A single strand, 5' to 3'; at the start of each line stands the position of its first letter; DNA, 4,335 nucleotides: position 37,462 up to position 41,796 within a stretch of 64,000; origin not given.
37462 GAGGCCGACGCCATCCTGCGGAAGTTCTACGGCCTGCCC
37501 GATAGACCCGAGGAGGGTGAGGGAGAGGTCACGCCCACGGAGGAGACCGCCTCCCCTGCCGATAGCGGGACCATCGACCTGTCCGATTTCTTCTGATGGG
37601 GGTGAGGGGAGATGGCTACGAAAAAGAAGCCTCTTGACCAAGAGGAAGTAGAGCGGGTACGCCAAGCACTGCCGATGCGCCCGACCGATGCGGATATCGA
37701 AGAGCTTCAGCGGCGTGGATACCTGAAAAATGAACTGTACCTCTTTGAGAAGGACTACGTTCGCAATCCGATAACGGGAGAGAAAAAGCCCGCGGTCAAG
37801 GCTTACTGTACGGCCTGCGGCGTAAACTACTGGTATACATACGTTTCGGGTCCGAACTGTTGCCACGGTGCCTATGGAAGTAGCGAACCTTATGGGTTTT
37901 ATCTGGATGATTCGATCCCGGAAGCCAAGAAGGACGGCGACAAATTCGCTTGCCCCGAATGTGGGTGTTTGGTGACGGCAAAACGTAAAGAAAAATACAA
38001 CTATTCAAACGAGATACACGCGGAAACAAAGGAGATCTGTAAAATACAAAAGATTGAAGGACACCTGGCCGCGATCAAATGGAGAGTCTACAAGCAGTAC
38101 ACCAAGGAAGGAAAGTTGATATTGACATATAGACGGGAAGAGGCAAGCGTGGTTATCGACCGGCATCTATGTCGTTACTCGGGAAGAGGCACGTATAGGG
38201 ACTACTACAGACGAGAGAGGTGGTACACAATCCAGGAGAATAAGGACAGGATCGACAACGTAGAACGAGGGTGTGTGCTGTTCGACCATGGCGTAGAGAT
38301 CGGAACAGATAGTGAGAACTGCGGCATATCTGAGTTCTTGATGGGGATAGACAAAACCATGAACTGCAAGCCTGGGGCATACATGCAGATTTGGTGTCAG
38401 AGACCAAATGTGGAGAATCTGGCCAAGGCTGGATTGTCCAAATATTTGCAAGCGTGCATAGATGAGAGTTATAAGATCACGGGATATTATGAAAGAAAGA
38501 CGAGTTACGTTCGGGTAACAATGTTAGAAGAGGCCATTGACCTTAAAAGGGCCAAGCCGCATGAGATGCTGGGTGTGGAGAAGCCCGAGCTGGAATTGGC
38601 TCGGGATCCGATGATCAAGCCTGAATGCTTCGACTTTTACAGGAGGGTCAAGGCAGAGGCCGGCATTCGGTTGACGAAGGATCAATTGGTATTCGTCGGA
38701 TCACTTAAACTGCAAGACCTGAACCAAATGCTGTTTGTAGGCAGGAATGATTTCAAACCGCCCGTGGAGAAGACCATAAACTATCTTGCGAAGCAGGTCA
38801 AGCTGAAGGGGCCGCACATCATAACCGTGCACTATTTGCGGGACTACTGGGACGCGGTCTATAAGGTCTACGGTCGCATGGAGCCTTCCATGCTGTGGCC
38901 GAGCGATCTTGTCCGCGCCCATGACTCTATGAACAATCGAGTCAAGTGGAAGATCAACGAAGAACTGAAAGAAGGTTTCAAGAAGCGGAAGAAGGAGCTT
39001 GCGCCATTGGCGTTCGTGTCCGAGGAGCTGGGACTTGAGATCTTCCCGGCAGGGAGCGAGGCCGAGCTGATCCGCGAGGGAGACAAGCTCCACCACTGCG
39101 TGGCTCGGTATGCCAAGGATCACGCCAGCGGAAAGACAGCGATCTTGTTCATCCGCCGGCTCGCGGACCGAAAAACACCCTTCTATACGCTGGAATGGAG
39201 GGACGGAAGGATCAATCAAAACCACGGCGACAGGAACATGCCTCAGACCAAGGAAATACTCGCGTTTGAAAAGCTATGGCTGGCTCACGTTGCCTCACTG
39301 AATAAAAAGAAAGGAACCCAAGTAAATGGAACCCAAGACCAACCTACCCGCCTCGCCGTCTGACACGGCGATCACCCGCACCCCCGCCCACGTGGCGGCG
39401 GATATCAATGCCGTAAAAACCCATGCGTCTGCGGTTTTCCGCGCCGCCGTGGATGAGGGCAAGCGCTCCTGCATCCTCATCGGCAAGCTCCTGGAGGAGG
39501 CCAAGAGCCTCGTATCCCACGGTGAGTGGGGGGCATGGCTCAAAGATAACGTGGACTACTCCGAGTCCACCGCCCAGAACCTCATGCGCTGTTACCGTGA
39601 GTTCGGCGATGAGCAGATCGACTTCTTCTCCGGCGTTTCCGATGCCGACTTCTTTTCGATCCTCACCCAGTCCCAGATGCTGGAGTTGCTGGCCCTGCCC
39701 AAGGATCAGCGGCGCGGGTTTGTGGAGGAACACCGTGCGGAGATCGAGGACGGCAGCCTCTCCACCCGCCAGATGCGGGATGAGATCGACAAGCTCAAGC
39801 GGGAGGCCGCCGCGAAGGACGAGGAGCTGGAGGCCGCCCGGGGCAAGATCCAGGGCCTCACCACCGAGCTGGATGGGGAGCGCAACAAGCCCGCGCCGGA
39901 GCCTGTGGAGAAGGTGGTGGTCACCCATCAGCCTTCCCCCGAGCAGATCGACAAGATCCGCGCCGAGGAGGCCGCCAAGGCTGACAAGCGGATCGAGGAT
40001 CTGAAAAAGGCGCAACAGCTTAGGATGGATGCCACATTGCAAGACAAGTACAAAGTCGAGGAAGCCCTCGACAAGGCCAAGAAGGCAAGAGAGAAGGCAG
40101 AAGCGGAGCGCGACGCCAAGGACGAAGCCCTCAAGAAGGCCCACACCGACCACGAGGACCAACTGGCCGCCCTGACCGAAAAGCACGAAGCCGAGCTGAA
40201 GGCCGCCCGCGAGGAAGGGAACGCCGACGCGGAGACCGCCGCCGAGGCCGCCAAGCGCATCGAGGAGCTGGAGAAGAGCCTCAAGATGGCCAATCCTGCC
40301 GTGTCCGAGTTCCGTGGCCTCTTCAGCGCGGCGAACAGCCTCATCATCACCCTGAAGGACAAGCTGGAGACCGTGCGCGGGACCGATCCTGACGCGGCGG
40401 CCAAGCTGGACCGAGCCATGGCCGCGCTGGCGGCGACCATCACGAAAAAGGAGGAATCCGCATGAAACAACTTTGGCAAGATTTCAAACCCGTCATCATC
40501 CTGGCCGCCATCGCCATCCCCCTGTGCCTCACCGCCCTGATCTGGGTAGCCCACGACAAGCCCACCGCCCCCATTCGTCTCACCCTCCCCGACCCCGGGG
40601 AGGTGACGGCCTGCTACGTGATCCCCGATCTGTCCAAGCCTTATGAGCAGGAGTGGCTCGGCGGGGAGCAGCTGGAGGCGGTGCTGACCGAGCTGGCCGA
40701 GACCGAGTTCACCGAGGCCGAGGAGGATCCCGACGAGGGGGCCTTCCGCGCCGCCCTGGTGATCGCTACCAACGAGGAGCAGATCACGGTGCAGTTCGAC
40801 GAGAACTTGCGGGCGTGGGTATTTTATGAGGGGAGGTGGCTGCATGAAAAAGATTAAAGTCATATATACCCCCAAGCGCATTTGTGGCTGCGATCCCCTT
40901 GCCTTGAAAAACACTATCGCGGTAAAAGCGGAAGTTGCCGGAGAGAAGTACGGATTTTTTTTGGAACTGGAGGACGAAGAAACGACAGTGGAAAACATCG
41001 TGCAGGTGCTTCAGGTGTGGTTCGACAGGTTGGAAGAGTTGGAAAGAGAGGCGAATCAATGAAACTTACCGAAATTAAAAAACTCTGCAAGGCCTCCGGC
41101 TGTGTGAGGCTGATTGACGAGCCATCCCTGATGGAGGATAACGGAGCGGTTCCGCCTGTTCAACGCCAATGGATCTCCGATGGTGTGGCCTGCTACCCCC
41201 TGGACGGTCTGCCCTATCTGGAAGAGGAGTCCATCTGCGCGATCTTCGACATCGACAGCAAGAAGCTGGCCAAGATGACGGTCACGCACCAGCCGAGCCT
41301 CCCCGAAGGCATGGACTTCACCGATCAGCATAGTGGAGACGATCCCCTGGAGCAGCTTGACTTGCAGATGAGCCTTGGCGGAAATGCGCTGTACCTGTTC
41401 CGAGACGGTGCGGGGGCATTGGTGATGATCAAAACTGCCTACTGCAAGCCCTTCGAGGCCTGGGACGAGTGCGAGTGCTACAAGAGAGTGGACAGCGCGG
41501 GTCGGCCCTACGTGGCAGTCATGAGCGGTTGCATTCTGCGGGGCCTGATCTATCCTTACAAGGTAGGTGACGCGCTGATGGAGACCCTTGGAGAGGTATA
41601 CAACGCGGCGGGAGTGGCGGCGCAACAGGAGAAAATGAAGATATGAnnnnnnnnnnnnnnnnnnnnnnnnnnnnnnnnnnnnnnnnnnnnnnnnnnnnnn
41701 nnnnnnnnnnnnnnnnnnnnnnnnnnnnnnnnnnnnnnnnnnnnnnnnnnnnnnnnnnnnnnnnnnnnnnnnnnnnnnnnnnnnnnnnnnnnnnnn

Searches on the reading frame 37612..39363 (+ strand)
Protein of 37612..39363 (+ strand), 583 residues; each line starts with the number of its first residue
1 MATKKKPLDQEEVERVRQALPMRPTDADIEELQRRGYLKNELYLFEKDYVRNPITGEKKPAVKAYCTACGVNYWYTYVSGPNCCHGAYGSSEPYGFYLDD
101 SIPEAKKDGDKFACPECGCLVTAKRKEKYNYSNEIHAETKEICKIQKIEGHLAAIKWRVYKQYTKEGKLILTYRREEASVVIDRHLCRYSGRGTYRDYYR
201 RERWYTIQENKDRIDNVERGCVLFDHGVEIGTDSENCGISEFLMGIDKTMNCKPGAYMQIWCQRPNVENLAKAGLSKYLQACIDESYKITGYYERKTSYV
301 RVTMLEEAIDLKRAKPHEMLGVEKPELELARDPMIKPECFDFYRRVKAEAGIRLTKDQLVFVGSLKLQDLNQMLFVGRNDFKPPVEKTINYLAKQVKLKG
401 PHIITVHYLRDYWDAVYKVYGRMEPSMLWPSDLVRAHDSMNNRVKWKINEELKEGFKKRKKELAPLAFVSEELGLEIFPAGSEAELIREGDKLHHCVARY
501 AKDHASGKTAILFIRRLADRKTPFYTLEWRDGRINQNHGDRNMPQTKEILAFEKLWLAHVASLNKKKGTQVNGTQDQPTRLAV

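Call 25: search_protein_families(library=phrogs, proteins=[window:37612-39363:+], max_evalue=0.00001)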
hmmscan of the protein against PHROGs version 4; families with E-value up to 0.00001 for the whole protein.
window:37612-39363:+ (583 aa): 3 families
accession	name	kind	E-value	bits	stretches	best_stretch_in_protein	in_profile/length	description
phrog_8470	-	unknown function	2.3e-60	206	1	62-569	84-564/567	-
phrog_7484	-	unknown function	6.8e-27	95.3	1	404-565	286-448/450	-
phrog_3169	-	unknown function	1.9e-24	87.6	1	381-551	289-457/474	-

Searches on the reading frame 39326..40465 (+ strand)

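Call 25: search_protein_families(library=phrogs, proteins=[window:39326-40465:+], max_evalue=0.00001)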
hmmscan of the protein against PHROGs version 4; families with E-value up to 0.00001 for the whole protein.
window:39326-40465:+ (379 aa): 2 families
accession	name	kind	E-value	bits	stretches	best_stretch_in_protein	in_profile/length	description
phrog_15609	-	unknown function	1e-34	121.4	2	14-158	3-127/316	-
phrog_1748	-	unknown function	1.1e-07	32.4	1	38-269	55-282/302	-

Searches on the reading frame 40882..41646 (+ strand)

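Call 25: search_protein_families(library=phrogs, proteins=[window:40882-41646:+], max_evalue=0.00001)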
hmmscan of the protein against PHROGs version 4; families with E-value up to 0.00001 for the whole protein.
window:40882-41646:+ (254 aa): 1 family
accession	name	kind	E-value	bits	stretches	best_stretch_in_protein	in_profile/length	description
phrog_24518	-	unknown function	1.1e-21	78.3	1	60-251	1-192/211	-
